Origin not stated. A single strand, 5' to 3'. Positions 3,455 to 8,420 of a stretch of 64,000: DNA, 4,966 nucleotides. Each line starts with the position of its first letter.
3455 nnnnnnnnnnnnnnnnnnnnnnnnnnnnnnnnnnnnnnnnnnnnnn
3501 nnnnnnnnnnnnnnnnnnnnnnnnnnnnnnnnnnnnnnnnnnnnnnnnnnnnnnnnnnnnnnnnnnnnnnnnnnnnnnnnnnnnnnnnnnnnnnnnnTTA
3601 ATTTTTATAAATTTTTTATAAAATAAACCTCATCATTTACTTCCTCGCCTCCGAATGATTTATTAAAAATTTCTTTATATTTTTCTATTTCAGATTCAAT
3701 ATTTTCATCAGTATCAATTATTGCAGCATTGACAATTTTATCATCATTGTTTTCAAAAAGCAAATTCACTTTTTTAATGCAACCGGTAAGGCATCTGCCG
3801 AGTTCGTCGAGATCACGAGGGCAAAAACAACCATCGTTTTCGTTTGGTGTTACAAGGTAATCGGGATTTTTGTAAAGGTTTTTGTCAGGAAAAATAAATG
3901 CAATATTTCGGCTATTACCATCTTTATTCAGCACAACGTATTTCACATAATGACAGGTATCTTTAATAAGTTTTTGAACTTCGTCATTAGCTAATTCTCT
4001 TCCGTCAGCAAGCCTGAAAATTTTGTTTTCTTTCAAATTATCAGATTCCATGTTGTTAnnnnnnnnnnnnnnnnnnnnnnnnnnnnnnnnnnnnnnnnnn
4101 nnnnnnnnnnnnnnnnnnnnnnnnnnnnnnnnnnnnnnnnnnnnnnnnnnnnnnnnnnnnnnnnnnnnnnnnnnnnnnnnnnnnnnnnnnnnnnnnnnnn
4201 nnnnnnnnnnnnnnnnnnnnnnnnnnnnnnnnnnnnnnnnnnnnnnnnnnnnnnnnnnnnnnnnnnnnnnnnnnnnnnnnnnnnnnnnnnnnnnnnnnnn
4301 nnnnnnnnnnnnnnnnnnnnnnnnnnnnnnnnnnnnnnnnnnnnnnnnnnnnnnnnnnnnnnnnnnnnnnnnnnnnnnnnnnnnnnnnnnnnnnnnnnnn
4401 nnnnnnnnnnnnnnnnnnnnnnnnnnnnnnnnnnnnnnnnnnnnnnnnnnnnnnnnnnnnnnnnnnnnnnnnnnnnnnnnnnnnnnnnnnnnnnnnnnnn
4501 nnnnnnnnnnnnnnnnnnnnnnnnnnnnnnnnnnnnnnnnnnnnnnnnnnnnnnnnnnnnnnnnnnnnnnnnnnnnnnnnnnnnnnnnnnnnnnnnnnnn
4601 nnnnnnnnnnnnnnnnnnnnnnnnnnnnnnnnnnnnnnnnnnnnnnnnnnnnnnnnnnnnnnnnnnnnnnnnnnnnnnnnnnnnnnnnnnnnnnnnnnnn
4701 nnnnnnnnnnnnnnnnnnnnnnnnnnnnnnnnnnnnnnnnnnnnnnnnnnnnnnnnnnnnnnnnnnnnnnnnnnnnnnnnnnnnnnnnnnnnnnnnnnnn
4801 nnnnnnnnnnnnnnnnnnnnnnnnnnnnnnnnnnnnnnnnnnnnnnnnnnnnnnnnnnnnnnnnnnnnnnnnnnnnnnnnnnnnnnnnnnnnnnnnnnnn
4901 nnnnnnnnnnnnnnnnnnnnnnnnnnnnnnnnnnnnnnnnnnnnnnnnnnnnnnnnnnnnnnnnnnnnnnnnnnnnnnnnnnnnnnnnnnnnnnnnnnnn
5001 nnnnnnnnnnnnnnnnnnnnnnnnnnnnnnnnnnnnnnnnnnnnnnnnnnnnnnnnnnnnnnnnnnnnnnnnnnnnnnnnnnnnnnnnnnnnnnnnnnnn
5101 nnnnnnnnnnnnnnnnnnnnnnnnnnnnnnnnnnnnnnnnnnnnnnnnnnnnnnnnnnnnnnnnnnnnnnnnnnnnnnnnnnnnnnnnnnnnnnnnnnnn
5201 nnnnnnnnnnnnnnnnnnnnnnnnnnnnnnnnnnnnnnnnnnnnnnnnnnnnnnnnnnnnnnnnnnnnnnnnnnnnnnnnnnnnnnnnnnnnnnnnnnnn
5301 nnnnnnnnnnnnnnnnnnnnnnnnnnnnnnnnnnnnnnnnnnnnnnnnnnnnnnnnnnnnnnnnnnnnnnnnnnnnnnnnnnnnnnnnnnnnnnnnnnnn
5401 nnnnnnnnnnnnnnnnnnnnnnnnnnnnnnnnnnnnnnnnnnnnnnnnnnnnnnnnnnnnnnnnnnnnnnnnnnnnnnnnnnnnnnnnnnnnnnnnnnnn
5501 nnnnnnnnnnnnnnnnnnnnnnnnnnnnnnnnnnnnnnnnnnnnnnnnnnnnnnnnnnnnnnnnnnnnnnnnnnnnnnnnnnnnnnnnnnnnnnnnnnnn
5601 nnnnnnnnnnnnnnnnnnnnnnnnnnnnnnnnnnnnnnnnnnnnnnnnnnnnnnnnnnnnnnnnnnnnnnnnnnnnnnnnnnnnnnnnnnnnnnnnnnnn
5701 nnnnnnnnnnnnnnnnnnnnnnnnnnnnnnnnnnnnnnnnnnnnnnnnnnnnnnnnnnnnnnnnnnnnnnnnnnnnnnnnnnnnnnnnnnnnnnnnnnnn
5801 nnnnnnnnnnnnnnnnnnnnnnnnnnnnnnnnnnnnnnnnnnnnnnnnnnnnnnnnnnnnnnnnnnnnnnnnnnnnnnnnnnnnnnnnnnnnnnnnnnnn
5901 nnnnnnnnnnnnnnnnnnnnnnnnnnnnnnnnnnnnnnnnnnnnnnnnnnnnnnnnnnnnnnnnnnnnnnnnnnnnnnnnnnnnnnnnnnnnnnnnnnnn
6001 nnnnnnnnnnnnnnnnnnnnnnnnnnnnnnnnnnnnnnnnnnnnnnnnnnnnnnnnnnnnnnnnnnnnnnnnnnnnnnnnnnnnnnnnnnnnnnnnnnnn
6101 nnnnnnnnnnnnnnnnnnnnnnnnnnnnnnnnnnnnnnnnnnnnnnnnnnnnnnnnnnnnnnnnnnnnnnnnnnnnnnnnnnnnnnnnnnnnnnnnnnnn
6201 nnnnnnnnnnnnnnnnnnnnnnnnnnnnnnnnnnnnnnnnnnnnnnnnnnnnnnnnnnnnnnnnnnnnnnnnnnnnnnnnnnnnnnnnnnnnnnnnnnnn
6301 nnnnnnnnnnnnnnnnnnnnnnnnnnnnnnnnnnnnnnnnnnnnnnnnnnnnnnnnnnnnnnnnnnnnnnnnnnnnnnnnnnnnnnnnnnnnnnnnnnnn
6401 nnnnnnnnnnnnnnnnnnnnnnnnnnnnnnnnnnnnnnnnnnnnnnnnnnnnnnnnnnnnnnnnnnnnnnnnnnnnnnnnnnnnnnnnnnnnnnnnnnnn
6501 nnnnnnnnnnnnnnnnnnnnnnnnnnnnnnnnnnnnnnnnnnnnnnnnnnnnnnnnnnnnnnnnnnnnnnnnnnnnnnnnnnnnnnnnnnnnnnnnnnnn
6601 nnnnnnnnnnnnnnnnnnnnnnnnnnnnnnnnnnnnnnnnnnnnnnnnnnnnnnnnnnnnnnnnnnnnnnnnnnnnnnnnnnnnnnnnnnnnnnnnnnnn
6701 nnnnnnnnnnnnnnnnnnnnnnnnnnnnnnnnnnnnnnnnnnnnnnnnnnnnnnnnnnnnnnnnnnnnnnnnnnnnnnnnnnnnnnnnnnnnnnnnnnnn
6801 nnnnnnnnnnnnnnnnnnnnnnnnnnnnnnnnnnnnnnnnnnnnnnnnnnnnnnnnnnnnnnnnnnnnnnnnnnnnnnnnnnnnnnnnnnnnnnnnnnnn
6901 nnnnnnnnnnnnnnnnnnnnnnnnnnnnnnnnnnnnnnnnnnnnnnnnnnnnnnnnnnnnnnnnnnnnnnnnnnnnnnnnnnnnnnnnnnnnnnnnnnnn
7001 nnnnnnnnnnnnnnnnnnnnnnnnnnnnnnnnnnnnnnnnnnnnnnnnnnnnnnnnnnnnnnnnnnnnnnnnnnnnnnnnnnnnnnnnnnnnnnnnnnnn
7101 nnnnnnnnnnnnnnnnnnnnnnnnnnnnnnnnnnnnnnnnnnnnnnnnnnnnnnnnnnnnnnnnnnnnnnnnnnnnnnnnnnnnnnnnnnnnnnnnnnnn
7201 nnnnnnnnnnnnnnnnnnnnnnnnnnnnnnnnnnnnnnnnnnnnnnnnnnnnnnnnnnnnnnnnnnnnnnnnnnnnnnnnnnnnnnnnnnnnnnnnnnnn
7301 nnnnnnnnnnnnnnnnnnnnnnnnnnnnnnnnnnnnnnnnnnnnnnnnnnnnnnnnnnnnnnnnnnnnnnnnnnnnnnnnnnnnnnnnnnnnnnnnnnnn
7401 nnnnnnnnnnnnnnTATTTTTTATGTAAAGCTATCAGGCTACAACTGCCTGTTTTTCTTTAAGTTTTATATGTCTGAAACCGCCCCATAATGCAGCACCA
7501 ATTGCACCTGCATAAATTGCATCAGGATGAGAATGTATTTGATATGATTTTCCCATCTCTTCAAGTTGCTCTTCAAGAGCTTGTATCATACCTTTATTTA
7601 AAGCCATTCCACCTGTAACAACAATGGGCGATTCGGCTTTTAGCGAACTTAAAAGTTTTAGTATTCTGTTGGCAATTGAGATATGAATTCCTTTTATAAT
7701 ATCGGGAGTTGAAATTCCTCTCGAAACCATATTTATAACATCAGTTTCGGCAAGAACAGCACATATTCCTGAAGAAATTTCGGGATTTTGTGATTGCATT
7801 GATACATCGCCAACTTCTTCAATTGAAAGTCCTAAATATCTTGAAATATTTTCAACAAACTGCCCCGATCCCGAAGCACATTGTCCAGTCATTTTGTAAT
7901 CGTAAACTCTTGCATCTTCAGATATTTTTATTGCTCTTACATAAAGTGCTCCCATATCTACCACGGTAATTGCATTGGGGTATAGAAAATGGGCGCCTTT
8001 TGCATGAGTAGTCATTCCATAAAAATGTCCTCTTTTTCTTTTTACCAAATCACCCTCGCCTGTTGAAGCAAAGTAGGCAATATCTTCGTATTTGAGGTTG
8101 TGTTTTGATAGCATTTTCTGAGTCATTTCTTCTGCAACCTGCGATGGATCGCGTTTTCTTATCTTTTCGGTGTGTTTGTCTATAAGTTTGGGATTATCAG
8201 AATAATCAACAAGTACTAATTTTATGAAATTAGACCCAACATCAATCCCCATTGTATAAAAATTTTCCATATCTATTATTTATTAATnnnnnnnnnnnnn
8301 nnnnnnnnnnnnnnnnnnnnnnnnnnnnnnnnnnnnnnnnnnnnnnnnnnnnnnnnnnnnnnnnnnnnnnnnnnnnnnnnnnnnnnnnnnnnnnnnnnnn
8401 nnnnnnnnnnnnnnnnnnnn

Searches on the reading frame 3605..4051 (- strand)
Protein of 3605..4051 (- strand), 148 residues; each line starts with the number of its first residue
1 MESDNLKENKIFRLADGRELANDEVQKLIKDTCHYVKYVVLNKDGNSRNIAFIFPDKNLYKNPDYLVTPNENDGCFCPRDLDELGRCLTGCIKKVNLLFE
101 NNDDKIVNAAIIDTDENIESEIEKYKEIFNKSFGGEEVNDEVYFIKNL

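Call 3: search_protein_families(library=pfam, proteins=[window:3605-4051:-], max_evalue=0.01)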
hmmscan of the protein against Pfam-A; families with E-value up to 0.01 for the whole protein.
window:3605-4051:- (148 aa): 0 families

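Call 6: search_protein_families(library=ncbifam, proteins=[window:3605-4051:-], max_evalue=0.01)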
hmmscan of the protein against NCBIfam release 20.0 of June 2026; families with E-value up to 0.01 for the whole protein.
window:3605-4051:- (148 aa): 0 families

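Call 52: find_homologous_proteins(query=window:3605-4051:-, max_evalue=0.001)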
Query window:3605-4051:- (148 aa): 14 proteins with E <= 0.001 among 35 candidates.
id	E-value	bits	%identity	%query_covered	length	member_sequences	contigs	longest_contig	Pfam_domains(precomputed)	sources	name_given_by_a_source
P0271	1.3e-92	325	100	100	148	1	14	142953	-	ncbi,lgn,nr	ncbi:MAG: hypothetical protein HUU47_05060 [Bacteroidetes bacterium]|nr:hypothetical protein [Bacter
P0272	9.6e-71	254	75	100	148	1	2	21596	-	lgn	-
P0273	6.4e-66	239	73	100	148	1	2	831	-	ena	-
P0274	3.5e-62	227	67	100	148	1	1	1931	-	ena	-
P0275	2.5e-58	214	68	100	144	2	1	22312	-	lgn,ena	-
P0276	8.4e-55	203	61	100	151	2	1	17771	-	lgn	-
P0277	6.1e-41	158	51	95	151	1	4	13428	-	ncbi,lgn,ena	-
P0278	4.4e-38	148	47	100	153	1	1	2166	-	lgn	-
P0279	2.7e-36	143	45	100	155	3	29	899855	-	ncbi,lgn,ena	-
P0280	2.8e-33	133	46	99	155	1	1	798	-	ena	-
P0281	6.6e-33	132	43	95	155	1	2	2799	-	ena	-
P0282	1.0e-29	121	43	99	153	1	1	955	-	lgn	-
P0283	2.2e-27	114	43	93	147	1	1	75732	PF23562.3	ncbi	ncbi:MAG: hypothetical protein ACLQQ4_17850 [Bacteroidia bacterium]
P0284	1.0e-24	105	43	97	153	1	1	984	-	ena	-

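Call 64: predict_structure(alignment_id=A2)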
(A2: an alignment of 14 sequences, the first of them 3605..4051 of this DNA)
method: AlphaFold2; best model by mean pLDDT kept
length: 148 residues; sequences in the alignment: 14
mean_pLDDT: 63.8   pTM: 0.61
mean pLDDT of the five models: 63.8, 63.4, 60.8, 60.1, 50.1
residues with pLDDT >= 90: 0; 70-90: 70; 50-70: 47; < 50: 31
segments of 3 or more residues with pLDDT < 50: 1-8, 66-74, 135-148
pLDDT, mean of each block of 10 residues (from residue 1): 40 59 74 74 70 73 50 54 72 77 73 71 71 52 43
secondary structure, 60 per line:
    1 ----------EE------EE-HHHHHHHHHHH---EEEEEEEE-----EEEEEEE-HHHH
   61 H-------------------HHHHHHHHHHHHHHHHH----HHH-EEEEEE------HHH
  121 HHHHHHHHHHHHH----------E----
elements in order: H22-32 E36-43 E49-55 H57-61 H81-97 E106-111 H118-133

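Call 70: fold_search(model_id=the predicted structure, library=pdb)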
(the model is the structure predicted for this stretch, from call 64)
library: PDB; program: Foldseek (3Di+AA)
matches with E <= 10: 384; with E <= 0.001: 0
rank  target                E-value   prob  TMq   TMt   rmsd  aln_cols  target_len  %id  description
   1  6oz1                  3.9e-03  1.00  0.45  0.13   6.8       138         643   14  Crystal structure of the adenylation (A) domain of the carboxylate reductase (CAR) GR01_22995 from Mycobacterium chelona (released 2020-04-22)
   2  5msc                  6.1e-03  0.99  0.44  0.13   6.6       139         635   12  Structure of the A domain of carboxylic acid reductase (CAR) from Nocardia iowensis in complex with AMP (released 2017-07-05)
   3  5msd                  6.1e-03  0.99  0.44  0.13   6.6       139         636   12  Structure of the A domain of carboxylic acid reductase (CAR) from Nocardia iowensis in complex with AMP and benzoic acid (released 2017-07-05)
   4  5msw                  1.2e-02  0.94  0.38  0.11   8.0       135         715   15  Structure of the A-PCP didomain of carboxylic acid reductase (CAR) from Segniliparus rugosus in complex with AMP (released 2017-07-05)
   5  5mss                  1.3e-02  0.98  0.44  0.12   6.9       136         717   14  Structure of the A-PCP didomain of carboxylic acid reductase (CAR) from Segniliparus rugosus in complex with AMP (released 2017-07-05)
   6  8hd4                  1.8e-02  0.91  0.38  0.13   6.6       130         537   10  Full-length crystal structure of mycobacterium tuberculosis FadD23 in complex with AMPC16 (released 2023-02-15)
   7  6ulx                  1.9e-02  0.98  0.42  0.13   5.9       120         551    9  Adenylation domain of a keto acid-selecting NRPS module bound to keto acyl adenylate space group P43212 (released 2020-02-19)
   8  7kvy                  2.4e-02  0.95  0.41  0.12   6.7       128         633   13  Crystal Structure of Acetyl-CoA synthetase in complex with adenosine-5'-ethylphosphate and Co-enzyme A from Coccidioides (released 2020-12-30)
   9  3gpc_B                3.3e-02  0.66  0.32  0.12   7.9       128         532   10  Crystal structure of human Acyl-CoA synthetase medium-chain family member 2A (L64P mutation) in a complex with CoA (released 2009-04-07)
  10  8hdf                  3.5e-02  0.85  0.34  0.12   6.4       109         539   11  Full length crystal structure of mycobacterium tuberculosis FadD23 in complex with ANP and PLM (released 2023-02-15)
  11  7kdn_A                4.0e-02  0.87  0.35  0.10   5.9       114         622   10  Crystal structure of Acetyl-CoA Synthetase in Complex with Adenosine-5'-propylphosphate from Aspergillus fumigatus (released 2020-11-04)
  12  7kq6_A                4.0e-02  0.85  0.34  0.10   6.6       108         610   16  Crystal Structure of Acetyl-coenzyme A synthetase from Coccidioides immitis in complex with PRX (released 2020-12-09)
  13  8g0t_B                4.0e-02  0.80  0.33  0.10   7.1       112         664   14  Crystal Structure of Acetyl-CoA synthetase in complex with a cyclopropyl ester AMP inhibitor from Cryptococcus neoform (released 2023-02-15)
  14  7r7g_A                5.1e-02  0.77  0.33  0.11   6.0       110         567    6  Synechococcus Olefin Synthase FAAL domain A229I/R336A in complex with palmitoyl adenylate and pyrophosphate (released 2022-07-06)
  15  8iqu                  5.4e-02  0.82  0.35  0.12   5.2       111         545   10  Structure of MtbFadD23 with PhU-AMS (released 2023-04-26)
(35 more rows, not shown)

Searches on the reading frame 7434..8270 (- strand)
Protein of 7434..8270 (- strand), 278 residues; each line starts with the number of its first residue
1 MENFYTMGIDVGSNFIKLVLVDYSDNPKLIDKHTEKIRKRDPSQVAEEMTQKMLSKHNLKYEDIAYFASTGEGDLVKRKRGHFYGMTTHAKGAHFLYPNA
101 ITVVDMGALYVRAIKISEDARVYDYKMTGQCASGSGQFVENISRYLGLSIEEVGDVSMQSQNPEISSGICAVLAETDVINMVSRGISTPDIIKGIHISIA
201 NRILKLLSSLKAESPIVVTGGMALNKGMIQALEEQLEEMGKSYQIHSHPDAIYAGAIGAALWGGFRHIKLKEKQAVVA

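Call 3: search_protein_families(library=pfam, proteins=[window:7434-8270:-], max_evalue=0.01)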
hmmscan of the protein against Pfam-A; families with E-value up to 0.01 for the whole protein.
window:7434-8270:- (278 aa): 4 families
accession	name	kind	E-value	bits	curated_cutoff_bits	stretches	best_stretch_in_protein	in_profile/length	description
PF01869.26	BcrAD_BadFG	-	3.9e-60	204.1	31.5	1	8-263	2-271/271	BadF/BadG/BcrA/BcrD ATPase family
PF25229.1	Salactin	-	0.00047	19.7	27.1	1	199-260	267-328/335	Salactin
PF22521.2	HypF_C_2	-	0.00053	20.3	27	1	176-247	154-228/241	Carbamoyltransferase, Kae1-like Domain, second subdomain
PF00480.26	ROK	-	0.01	15.9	22.9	0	177-251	199-273/294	ROK family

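Call 6: search_protein_families(library=ncbifam, proteins=[window:7434-8270:-], max_evalue=0.01)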
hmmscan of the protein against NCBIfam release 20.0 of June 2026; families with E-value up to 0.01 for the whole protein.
window:7434-8270:- (278 aa): 12 families
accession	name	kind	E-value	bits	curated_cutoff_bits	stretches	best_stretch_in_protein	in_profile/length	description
TIGR02261.1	benz_CoA_red_D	equivalog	5.9e-96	320.7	312.85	1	6-263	3-262/262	benzoyl-CoA reductase subunit D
TIGR00241.1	CoA_E_activ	domain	3.7e-50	170.8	125.4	1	5-261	1-247/248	acyl-CoA dehydratase activase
TIGR03192.1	benz_CoA_bzdQ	equivalog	2.9e-31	109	380.2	1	5-263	33-286/293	benzoyl-CoA reductase, bzd-type, subunit Q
TIGR02259.1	benz_CoA_red_A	equivalog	8.9e-27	93.9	578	1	85-260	253-429/432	benzoyl-CoA reductase subunit A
TIGR03286.1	methan_mark_15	hypoth_equivalog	4.3e-24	85.3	455.75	1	5-262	145-400/404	methanogenesis marker 15 protein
NF053533.1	salactin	equivalog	0.00015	20.9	400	1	198-260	267-329/335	actin-like salactin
NF002834.0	PRK03011.1-5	subfamily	0.0029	16.8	222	1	167-241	246-325/357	butyrate kinase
NF003461.0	PRK05082.1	subfamily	0.0037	16.7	283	0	196-262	218-285/291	N-acetylmannosamine kinase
NF047913.1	TransRegIdnR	equivalog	0.0047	16.3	500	1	43-113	165-232/331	DNA-binding transcriptional regulator IdnR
NF011960.0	PRK15431.1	equivalog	0.0068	16.8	111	0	225-256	29-60/78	[Fe-S]-dependent transcriptional repressor FeoC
NF047821.1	NactlManKinNanK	equivalog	0.0068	16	450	0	200-263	218-286/288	N-acetylmannosamine kinase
NF007144.0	PRK09585.2-3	equivalog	0.0069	15.6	436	0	175-236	241-305/358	anhydro-N-acetylmuramic acid kinase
